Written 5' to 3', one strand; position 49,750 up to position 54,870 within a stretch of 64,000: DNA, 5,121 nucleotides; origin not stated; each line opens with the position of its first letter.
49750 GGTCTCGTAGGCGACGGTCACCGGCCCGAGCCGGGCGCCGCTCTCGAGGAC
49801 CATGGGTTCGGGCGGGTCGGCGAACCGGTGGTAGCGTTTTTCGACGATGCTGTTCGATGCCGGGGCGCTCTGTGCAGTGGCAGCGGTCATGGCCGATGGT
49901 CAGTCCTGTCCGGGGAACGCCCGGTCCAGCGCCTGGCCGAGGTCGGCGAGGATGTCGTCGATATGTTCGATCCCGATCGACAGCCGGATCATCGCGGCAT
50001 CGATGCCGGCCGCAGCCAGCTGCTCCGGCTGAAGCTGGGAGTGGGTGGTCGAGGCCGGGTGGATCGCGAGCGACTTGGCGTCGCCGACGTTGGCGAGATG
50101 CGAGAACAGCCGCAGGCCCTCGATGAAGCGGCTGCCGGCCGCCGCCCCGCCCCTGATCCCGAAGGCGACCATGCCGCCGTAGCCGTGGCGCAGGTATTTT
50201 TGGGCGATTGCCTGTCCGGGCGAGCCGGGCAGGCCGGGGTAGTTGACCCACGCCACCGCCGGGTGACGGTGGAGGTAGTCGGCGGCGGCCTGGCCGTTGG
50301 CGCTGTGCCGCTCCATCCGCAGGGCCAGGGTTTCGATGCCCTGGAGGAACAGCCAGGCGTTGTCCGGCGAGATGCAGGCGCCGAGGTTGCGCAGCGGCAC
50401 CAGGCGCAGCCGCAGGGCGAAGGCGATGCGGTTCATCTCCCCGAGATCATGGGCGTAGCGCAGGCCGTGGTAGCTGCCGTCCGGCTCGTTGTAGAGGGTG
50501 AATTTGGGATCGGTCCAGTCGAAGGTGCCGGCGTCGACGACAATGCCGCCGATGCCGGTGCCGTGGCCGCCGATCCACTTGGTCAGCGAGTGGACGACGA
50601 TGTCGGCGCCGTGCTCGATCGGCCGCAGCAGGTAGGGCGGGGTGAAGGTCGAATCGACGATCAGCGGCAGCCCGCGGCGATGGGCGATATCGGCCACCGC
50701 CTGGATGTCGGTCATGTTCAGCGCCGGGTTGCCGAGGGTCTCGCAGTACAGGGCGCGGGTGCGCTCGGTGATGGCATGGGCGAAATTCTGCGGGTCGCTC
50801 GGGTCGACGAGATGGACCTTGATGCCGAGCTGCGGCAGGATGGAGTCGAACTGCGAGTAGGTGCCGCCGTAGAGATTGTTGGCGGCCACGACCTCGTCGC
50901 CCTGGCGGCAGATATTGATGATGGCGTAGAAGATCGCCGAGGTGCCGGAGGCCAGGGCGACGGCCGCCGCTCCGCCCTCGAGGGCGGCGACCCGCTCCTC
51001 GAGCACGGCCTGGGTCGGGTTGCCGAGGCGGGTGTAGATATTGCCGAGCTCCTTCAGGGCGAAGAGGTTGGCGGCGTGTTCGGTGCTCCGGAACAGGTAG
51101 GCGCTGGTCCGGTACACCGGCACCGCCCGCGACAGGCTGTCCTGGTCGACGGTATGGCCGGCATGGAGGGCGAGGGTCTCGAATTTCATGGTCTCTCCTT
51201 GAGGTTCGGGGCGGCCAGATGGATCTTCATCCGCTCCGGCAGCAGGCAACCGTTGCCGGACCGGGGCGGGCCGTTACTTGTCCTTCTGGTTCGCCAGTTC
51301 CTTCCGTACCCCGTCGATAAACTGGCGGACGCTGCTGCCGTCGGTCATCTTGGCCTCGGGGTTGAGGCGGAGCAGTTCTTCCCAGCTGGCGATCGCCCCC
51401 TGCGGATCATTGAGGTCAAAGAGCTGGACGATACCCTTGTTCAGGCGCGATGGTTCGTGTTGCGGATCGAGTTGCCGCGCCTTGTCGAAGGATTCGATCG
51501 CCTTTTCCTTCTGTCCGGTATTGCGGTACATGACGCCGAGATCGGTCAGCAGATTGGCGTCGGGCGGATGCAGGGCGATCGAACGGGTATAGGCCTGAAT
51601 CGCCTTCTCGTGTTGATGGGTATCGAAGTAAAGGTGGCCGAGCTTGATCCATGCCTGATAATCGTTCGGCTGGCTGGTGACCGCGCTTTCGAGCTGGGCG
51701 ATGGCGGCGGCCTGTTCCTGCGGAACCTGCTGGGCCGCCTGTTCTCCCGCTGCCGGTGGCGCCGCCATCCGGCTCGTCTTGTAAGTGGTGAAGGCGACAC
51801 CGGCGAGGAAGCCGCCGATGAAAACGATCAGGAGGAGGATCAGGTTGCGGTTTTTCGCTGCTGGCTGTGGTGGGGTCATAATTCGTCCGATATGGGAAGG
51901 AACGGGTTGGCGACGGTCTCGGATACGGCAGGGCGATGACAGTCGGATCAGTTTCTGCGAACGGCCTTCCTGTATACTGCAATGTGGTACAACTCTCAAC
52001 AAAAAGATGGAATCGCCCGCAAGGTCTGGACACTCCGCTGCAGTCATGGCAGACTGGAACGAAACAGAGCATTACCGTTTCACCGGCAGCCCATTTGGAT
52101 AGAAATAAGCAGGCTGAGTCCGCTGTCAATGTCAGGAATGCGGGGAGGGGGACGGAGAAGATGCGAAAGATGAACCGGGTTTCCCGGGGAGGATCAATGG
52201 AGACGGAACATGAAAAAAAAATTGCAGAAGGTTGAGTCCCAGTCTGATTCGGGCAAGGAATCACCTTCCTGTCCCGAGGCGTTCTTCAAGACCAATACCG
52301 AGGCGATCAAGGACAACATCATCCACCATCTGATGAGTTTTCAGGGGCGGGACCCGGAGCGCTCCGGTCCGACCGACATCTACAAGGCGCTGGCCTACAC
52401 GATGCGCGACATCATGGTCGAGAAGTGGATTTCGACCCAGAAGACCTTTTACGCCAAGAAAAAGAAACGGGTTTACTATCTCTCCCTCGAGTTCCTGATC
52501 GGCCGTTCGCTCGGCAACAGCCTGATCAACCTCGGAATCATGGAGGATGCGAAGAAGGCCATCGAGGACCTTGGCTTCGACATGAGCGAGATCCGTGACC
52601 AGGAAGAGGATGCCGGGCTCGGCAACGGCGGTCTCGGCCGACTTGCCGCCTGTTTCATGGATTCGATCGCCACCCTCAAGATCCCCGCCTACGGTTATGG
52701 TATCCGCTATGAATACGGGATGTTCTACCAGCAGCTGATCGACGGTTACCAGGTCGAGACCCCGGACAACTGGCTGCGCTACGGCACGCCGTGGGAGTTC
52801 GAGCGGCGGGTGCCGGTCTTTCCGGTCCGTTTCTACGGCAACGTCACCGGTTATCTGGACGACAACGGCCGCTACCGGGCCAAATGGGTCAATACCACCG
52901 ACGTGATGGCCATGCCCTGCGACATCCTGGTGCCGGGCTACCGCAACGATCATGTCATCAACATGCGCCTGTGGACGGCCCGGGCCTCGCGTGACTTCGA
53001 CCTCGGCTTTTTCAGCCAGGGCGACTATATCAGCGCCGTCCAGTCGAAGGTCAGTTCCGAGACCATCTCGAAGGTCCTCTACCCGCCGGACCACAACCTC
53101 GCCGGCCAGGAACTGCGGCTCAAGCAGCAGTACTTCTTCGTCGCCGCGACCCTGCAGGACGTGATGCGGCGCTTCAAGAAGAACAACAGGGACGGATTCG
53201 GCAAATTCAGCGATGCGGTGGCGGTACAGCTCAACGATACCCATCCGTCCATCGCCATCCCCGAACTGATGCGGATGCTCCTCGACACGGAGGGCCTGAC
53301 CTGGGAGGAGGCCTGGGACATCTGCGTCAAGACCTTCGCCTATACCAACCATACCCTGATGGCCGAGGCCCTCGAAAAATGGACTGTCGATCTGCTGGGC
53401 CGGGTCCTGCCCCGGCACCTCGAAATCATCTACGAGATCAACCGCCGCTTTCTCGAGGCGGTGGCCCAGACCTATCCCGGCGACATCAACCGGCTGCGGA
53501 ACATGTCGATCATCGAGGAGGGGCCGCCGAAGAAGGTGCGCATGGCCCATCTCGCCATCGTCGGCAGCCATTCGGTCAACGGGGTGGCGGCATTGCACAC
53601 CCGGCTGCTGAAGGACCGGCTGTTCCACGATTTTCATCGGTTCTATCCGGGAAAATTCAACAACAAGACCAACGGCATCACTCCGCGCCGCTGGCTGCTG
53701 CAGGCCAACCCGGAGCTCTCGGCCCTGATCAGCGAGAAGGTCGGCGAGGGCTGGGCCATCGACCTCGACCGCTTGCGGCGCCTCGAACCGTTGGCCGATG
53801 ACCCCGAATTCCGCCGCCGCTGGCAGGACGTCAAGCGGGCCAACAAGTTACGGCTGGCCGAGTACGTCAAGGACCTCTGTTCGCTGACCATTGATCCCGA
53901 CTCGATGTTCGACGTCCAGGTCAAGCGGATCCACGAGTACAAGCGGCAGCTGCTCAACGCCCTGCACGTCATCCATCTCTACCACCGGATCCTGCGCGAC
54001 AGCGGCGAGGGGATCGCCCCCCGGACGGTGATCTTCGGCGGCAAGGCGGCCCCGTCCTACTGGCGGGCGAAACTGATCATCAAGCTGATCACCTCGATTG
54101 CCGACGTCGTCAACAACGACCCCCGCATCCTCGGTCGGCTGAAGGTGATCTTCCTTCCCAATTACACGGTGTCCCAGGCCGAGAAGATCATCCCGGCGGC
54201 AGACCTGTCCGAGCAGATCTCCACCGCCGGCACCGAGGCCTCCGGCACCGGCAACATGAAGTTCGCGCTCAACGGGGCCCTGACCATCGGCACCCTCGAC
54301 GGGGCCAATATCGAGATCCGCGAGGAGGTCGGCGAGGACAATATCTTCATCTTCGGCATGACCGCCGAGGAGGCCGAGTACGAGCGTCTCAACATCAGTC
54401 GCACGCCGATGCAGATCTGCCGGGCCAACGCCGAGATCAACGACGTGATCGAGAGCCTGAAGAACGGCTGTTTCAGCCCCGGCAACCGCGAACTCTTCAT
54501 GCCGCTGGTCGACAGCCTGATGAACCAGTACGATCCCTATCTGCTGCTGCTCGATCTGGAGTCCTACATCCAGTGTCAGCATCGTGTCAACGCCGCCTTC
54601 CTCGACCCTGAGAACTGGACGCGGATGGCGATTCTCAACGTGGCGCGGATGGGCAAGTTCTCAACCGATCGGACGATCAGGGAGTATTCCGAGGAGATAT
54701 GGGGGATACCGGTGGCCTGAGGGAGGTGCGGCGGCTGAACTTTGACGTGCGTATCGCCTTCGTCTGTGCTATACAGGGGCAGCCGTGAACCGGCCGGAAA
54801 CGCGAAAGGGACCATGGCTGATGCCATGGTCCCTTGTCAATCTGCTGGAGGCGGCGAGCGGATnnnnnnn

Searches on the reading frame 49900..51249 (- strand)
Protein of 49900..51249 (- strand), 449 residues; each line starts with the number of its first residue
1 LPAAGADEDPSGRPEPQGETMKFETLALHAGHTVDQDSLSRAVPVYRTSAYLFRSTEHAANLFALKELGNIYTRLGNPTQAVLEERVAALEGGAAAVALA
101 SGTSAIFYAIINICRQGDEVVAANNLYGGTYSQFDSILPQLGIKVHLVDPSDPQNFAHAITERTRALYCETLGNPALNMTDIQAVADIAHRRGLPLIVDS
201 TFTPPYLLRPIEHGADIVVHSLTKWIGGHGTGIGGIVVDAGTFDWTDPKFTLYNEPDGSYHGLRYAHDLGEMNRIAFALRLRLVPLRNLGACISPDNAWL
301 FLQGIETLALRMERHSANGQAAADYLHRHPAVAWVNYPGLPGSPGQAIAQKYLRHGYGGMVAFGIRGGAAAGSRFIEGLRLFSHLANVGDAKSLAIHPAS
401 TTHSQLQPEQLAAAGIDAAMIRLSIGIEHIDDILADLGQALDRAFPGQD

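Call 59: search_protein_families(library=pfam, proteins=[window:49900-51249:-], max_evalue=0.0001)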
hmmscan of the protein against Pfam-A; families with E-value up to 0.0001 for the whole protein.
window:49900-51249:- (449 aa): 4 families
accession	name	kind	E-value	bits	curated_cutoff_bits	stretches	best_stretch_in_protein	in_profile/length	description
PF01053.26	Cys_Met_Meta_PP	-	1.5e-132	442.2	27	1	24-441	1-380/381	Cys/Met metabolism PLP-dependent enzyme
PF01041.23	DegT_DnrJ_EryC1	-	3.5e-10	40.1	19.8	1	73-200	21-146/360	DegT/DnrJ/EryC1/StrS aminotransferase family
PF00155.27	Aminotran_1_2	-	2.2e-06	27.6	19.7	1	68-238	31-233/361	Aminotransferase class I and II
PF01212.27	Beta_elim_lyase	-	9.6e-05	22.3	27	0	76-201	30-170/288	Beta-eliminating lyase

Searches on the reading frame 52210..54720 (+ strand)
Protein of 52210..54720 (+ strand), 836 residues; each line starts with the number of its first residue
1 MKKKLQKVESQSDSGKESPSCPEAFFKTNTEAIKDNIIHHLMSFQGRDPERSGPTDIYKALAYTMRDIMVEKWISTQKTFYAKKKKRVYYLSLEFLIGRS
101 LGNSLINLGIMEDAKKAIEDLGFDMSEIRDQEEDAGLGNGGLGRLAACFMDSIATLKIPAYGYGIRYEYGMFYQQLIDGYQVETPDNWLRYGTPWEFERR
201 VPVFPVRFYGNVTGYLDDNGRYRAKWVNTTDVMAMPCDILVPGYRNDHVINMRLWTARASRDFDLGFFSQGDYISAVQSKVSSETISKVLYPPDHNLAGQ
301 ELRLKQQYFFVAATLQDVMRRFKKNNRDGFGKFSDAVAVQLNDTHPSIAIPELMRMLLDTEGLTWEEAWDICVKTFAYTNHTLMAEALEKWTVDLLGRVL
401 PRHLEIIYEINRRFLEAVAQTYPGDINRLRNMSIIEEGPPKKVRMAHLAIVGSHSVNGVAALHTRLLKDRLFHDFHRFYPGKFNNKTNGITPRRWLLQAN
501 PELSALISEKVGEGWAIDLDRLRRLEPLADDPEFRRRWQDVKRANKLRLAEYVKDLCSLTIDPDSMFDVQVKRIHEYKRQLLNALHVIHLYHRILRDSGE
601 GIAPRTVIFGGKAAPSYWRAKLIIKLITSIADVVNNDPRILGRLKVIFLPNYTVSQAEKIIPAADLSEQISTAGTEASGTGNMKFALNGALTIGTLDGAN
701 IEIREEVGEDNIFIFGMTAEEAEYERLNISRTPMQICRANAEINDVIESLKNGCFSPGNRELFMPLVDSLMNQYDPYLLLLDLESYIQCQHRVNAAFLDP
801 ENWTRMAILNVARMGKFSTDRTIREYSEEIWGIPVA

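Call 38: search_protein_families(library=pfam, proteins=[window:52210-54720:+], max_evalue=0.00001)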
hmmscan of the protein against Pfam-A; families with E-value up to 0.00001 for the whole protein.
window:52210-54720:+ (836 aa): 1 family
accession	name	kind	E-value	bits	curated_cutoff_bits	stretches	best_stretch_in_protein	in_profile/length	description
PF00343.26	Phosphorylase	-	0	1102.3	27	1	119-833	2-713/713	Carbohydrate phosphorylase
